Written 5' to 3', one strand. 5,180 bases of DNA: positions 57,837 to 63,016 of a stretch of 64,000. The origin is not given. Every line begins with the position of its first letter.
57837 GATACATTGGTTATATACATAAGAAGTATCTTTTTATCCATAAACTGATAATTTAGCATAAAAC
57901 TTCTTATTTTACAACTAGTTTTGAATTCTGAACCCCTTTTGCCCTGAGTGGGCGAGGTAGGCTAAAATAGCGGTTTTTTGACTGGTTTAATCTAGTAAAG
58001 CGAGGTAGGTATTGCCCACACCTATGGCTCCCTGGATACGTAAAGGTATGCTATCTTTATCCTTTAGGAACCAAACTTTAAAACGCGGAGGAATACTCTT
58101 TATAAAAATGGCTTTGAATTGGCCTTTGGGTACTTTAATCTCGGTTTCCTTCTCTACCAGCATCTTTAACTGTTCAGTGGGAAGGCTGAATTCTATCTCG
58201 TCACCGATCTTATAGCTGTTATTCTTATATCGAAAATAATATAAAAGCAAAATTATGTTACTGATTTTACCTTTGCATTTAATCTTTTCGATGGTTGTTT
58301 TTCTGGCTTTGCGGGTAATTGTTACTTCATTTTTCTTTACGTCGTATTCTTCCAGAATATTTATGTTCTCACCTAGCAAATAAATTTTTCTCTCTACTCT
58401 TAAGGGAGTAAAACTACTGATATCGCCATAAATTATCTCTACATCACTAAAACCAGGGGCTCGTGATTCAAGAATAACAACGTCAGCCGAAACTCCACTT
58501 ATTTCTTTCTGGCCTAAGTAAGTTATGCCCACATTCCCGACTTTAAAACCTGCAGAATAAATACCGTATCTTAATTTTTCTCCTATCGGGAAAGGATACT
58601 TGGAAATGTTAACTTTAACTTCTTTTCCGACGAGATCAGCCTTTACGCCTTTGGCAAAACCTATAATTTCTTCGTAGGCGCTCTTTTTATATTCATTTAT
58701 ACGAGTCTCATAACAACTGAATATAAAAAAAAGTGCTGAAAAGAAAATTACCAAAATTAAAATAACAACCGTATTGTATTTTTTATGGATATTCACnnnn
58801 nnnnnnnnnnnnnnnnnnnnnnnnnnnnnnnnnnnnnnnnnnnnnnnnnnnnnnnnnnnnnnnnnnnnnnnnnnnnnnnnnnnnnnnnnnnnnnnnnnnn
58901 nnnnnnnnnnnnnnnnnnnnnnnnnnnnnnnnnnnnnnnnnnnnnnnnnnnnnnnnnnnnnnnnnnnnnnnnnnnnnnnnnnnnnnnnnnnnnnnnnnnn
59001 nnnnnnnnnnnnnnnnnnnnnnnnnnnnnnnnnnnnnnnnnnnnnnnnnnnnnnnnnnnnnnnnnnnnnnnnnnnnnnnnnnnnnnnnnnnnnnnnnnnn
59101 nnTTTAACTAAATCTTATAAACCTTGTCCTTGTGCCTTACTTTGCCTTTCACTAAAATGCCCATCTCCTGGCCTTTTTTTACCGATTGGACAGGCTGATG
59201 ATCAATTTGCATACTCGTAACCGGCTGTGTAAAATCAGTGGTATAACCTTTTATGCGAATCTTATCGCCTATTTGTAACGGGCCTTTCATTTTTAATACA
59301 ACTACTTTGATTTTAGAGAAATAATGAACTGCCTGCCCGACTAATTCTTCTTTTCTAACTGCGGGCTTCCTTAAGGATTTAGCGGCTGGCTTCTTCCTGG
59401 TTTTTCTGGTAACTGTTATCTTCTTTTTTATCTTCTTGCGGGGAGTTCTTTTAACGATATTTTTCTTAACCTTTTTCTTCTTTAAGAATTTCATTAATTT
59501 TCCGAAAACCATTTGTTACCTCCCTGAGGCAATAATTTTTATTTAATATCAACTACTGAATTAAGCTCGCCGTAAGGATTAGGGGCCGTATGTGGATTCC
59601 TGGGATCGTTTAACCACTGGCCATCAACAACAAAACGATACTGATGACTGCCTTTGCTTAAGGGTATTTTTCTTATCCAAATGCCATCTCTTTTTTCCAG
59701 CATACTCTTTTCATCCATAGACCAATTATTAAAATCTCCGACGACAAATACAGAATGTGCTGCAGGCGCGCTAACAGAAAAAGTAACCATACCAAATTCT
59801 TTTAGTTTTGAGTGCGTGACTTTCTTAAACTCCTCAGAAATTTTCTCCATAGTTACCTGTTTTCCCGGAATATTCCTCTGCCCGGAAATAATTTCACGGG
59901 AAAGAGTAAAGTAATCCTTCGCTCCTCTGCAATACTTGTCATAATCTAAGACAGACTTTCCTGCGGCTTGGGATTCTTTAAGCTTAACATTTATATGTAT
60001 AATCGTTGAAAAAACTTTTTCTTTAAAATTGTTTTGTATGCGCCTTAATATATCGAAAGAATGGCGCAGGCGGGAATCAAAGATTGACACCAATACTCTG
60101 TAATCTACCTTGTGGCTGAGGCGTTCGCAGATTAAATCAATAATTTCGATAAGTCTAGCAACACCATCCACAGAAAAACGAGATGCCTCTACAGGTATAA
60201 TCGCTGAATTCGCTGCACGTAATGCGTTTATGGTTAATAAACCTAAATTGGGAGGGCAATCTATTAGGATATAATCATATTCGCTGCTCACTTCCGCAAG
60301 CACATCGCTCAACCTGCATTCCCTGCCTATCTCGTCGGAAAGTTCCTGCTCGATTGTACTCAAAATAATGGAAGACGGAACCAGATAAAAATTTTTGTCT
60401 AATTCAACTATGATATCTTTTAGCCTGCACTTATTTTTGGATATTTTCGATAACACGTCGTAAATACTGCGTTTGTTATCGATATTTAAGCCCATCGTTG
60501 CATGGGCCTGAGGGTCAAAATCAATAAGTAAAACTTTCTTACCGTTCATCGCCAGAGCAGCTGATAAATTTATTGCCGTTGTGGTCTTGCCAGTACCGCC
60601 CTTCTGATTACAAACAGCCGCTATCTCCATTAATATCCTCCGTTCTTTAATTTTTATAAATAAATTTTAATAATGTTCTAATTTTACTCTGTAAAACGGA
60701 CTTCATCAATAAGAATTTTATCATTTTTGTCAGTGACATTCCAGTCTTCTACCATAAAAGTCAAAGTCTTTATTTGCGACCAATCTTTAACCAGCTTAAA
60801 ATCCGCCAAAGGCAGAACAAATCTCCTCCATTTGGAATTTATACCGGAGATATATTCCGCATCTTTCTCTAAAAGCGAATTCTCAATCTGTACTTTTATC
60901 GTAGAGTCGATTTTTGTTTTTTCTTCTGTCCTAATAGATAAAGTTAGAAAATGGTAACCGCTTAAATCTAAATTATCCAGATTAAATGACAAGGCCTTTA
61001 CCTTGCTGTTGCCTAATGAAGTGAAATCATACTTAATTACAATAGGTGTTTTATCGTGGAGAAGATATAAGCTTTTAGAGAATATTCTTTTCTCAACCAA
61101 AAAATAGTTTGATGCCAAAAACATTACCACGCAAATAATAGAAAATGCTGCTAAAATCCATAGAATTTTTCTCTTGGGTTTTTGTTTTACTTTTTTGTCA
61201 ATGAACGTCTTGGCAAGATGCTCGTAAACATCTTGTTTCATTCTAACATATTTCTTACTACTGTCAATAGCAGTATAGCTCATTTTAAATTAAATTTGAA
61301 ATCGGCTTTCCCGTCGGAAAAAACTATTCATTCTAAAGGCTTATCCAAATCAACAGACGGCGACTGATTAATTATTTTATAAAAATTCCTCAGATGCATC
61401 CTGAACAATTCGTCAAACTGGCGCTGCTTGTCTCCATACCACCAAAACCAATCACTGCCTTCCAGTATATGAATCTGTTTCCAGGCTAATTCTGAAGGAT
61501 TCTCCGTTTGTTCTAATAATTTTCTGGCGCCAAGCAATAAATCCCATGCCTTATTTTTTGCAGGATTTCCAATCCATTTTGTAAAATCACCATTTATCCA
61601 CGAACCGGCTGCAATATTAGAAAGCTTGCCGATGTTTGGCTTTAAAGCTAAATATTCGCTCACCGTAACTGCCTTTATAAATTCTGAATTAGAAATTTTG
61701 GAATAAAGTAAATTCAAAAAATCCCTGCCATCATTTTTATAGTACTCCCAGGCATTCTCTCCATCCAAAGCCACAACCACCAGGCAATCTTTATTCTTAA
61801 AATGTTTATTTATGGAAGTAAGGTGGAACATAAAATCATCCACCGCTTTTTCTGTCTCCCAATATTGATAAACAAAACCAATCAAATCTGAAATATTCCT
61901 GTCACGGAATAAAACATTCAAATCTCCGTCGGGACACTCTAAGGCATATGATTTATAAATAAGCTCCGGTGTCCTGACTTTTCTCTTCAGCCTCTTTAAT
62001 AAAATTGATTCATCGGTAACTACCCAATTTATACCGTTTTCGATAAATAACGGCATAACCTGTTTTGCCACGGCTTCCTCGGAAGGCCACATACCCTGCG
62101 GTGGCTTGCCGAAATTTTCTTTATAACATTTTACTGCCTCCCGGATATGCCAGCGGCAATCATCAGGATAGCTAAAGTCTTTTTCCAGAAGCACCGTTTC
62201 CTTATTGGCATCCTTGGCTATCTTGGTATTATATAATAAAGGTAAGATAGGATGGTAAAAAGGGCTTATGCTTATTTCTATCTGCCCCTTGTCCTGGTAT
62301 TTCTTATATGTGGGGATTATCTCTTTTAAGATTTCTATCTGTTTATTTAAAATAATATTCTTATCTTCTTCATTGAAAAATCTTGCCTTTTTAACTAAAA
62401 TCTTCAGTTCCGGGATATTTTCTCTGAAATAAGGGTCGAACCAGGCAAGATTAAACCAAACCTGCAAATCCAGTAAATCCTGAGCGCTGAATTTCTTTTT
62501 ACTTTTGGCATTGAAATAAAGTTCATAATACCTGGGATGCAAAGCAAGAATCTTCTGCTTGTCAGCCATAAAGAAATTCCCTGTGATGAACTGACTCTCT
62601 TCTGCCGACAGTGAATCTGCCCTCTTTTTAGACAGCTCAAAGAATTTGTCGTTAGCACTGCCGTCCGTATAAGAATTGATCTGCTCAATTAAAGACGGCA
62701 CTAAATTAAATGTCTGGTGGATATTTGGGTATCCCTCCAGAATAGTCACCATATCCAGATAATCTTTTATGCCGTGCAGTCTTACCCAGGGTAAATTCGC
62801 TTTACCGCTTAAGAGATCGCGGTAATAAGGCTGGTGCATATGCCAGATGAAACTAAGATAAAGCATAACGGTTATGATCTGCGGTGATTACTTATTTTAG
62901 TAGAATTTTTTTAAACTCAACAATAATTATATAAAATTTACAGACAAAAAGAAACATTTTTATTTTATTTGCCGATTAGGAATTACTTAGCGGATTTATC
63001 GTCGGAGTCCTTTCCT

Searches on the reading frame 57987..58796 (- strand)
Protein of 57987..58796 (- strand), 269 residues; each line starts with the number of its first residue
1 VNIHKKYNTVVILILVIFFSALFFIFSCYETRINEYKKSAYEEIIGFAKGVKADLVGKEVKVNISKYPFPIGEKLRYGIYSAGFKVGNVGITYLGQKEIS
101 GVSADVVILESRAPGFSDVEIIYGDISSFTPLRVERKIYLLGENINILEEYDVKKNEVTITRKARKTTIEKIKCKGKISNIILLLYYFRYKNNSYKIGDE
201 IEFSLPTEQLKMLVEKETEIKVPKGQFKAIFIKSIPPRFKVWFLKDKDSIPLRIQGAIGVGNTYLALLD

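Call 3: search_protein_families(library=pfam, proteins=[window:57987-58796:-], max_evalue=0.01)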
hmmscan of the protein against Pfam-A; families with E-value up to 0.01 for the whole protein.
window:57987-58796:- (269 aa): 1 family
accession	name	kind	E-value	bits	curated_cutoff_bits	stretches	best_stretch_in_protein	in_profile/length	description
PF11306.15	DUF3108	-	2.2e-07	31.3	26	1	77-262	2-203/209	Protein of unknown function (DUF3108)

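Call 34: search_protein_families(library=ncbifam, proteins=[window:57987-58796:-], max_evalue=0.01)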
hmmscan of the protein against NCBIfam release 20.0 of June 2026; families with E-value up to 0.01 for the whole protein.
window:57987-58796:- (269 aa): 0 families

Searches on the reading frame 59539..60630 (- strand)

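Call 17: search_protein_families(library=pfam, proteins=[window:59539-60630:-], max_evalue=0.001)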
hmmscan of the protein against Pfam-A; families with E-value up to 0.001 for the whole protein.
window:59539-60630:- (363 aa): 11 families
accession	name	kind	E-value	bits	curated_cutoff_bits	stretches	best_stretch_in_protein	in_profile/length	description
PF13614.12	AAA_31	-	3.2e-56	190.5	27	1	1-175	1-175/177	AAA domain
PF01656.29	CbiA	-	1.7e-19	70.5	25.4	1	5-226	2-124/125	CobQ/CobB/MinD/ParA nucleotide binding domain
PF09140.17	MipZ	-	2.7e-14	53.6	20.7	1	5-159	4-141/262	ATPase MipZ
PF00142.24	Fer4_NifH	-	4.7e-14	52.9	25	1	9-76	7-76/271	4Fe-4S iron sulfur cluster binding proteins, NifH/frxC family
PF16561.11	AMPK1_CBM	-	7.2e-14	52.2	26.8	1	291-363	11-80/85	Glycogen recognition site of AMP-activated protein kinase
PF06564.18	CBP_BcsQ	-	1e-11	45.3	21.3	1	1-151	1-149/234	Cellulose biosynthesis protein BcsQ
PF10609.15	ParA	-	9.9e-10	38.7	27.1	1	3-39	5-41/246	NUBPL iron-transfer P-loop NTPase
PF02922.24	CBM_48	-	7.4e-09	36.3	22.4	1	278-342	10-73/83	Carbohydrate-binding module 48 (Isoamylase N-terminal domain)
PF02374.21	ArsA_ATPase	-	2.1e-05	24.3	24.3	1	10-43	9-41/305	Anion-transporting ATPase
PF07015.17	VirC1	-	4.8e-05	23.3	24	1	1-41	1-41/231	VirC1 protein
PF13479.12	AAA_24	-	0.00071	19.9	27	0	11-124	11-71/195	AAA domain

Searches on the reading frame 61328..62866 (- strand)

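Call 17: search_protein_families(library=pfam, proteins=[window:61328-62866:-], max_evalue=0.001)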
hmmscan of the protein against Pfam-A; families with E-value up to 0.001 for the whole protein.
window:61328-62866:- (512 aa): 1 family
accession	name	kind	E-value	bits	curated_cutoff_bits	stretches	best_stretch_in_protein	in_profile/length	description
PF03065.20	Glyco_hydro_57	-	8.8e-61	206.2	21.2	1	5-407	1-280/291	Glycosyl hydrolase family 57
